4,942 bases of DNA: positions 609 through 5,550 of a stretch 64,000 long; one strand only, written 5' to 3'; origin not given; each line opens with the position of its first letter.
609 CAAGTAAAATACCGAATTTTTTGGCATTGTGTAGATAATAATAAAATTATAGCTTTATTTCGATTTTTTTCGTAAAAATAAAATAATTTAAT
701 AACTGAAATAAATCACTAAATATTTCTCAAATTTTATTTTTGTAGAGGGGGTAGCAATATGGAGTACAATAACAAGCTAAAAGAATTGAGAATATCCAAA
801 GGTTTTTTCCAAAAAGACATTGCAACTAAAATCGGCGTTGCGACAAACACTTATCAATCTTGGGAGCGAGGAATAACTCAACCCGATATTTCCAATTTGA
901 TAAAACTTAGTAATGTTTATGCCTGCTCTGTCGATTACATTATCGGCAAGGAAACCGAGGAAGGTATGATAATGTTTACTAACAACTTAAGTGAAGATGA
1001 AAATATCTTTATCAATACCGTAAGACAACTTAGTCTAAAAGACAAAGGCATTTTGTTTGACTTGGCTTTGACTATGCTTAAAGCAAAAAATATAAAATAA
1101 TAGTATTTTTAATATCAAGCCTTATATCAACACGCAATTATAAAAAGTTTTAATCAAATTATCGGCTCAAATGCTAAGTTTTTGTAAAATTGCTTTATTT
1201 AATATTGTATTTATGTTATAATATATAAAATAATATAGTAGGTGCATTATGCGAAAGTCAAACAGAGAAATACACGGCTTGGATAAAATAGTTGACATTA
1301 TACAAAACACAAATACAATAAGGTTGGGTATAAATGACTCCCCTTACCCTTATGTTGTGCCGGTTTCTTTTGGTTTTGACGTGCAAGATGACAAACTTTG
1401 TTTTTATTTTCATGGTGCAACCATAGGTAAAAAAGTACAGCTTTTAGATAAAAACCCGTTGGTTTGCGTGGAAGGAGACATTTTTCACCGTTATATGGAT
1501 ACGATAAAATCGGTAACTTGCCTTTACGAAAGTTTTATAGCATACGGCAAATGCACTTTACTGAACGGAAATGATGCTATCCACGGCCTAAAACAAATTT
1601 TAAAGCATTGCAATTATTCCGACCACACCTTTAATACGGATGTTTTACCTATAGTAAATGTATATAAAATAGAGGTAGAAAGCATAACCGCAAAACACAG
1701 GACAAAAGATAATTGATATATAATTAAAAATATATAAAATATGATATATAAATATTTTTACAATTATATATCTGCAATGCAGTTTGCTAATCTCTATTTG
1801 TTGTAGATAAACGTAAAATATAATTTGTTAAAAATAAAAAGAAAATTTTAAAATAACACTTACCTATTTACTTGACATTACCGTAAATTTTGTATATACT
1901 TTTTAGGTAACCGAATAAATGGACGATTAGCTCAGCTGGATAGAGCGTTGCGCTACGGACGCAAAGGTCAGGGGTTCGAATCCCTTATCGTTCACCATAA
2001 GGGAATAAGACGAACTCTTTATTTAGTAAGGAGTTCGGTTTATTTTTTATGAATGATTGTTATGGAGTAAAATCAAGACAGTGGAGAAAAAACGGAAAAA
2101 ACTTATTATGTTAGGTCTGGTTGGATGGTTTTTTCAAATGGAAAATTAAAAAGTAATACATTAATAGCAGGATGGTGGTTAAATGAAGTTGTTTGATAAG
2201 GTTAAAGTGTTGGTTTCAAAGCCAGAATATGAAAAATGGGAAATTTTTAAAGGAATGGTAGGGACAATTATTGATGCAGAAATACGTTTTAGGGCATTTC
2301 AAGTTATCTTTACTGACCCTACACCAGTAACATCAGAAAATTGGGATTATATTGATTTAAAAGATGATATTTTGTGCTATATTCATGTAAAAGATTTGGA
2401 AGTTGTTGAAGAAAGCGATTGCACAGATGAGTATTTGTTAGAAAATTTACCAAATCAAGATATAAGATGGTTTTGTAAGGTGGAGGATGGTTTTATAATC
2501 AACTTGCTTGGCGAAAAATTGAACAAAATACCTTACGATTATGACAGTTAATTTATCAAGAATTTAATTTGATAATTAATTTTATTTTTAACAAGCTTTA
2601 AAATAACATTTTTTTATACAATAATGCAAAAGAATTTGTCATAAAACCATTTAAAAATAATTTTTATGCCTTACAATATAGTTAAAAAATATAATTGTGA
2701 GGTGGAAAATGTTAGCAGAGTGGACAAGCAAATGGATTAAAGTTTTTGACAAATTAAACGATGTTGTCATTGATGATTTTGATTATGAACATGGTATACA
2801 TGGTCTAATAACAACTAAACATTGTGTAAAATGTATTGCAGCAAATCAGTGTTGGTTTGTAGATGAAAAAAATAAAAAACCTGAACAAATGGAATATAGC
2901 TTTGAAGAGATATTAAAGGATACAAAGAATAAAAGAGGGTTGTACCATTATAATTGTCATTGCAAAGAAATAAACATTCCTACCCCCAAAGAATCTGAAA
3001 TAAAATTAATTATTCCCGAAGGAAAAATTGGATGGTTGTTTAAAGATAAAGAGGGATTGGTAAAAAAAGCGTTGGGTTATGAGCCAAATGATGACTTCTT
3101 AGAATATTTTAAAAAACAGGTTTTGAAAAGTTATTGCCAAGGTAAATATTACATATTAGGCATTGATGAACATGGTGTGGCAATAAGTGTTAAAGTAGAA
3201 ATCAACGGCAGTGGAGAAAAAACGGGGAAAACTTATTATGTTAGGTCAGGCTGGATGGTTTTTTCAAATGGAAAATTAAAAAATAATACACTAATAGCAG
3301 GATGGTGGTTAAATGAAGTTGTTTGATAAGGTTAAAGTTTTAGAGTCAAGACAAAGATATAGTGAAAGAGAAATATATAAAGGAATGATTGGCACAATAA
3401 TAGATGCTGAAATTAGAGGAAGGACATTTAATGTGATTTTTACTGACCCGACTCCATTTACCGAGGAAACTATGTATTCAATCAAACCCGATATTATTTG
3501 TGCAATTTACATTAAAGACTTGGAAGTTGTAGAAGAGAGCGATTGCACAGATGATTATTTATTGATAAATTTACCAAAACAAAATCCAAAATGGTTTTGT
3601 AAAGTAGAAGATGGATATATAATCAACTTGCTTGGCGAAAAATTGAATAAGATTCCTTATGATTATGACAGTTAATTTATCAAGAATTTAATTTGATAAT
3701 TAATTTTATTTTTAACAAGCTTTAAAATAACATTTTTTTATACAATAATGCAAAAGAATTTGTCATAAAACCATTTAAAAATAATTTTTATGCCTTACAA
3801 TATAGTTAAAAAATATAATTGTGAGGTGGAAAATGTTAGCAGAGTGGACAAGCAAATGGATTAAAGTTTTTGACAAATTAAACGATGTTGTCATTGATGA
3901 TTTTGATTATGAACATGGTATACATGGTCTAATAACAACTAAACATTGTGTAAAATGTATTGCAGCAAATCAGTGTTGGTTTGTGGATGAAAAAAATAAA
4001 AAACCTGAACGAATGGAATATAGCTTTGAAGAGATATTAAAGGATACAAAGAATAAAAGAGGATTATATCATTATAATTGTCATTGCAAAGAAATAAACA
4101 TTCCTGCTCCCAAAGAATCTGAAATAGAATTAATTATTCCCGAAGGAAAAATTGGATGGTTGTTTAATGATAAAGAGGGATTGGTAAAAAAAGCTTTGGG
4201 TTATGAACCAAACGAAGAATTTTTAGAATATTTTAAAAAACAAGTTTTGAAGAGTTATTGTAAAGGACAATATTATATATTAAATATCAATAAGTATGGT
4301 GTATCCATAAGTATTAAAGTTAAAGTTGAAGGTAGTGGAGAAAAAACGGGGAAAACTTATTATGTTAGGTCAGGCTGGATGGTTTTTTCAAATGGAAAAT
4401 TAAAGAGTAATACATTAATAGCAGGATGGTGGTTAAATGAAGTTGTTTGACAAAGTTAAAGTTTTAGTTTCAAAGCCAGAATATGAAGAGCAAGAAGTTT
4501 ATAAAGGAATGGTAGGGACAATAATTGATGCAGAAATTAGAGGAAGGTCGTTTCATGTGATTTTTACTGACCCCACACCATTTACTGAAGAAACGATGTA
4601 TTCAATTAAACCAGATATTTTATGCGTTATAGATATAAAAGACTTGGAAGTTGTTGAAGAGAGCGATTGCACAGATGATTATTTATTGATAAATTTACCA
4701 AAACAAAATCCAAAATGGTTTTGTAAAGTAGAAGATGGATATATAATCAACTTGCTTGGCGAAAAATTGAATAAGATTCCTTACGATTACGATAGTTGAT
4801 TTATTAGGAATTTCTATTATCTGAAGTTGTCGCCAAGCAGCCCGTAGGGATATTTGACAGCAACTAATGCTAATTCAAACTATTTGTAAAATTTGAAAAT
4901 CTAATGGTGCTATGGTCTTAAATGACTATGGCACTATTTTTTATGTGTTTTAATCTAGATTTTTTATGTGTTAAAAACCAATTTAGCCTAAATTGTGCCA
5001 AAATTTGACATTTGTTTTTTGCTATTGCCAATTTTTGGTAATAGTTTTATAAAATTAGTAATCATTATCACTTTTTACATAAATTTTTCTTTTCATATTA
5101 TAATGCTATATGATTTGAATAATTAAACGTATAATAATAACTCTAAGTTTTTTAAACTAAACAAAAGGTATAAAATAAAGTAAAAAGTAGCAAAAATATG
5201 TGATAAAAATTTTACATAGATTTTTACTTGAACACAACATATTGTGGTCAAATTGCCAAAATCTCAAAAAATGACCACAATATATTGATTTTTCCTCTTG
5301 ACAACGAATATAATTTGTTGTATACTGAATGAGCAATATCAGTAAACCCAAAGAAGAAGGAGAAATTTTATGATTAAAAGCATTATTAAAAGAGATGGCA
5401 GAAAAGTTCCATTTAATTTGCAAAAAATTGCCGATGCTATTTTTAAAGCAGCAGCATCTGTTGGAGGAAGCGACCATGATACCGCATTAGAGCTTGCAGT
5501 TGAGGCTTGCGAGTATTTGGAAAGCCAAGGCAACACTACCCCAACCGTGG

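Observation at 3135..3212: Sharp ~75-nt hypervariable patch in the large gene, flanked by near-identical DNA (counterpart at 4259-4336)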

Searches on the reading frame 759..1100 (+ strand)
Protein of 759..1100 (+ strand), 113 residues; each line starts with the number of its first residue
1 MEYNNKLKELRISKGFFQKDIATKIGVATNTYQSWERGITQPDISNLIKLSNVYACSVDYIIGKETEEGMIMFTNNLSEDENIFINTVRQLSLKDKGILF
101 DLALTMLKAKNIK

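Call 5: search_protein_families(library=pfam, proteins=[window:759-1100:+], max_evalue=1)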
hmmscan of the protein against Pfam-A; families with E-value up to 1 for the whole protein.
window:759-1100:+ (113 aa): 4 families
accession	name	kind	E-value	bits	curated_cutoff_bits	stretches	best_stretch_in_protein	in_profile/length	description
PF01381.28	HTH_3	-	3e-14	53.2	23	1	7-61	1-55/55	Helix-turn-helix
PF12844.13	HTH_19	-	5.9e-06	26.5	30.2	1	5-62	2-59/64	Helix-turn-helix domain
PF13560.12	HTH_31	-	0.00033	21.4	27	1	7-58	6-58/64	Helix-turn-helix domain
PF13443.12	HTH_26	-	0.024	15.3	22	1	6-59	1-55/63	Cro/C1-type HTH DNA-binding domain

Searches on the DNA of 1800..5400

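Call 68: search_rna_families(source=window, start=1800, end=5400, threshold=evalue, max_evalue=0.1)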
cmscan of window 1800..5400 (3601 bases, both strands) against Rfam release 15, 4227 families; matches with E-value up to 0.1: 1.
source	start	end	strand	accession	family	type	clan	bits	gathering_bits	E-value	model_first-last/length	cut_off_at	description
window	1921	1994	+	RF00005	tRNA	Gene; tRNA;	CL00001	63.9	29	8.2e-13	1-71/71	no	tRNA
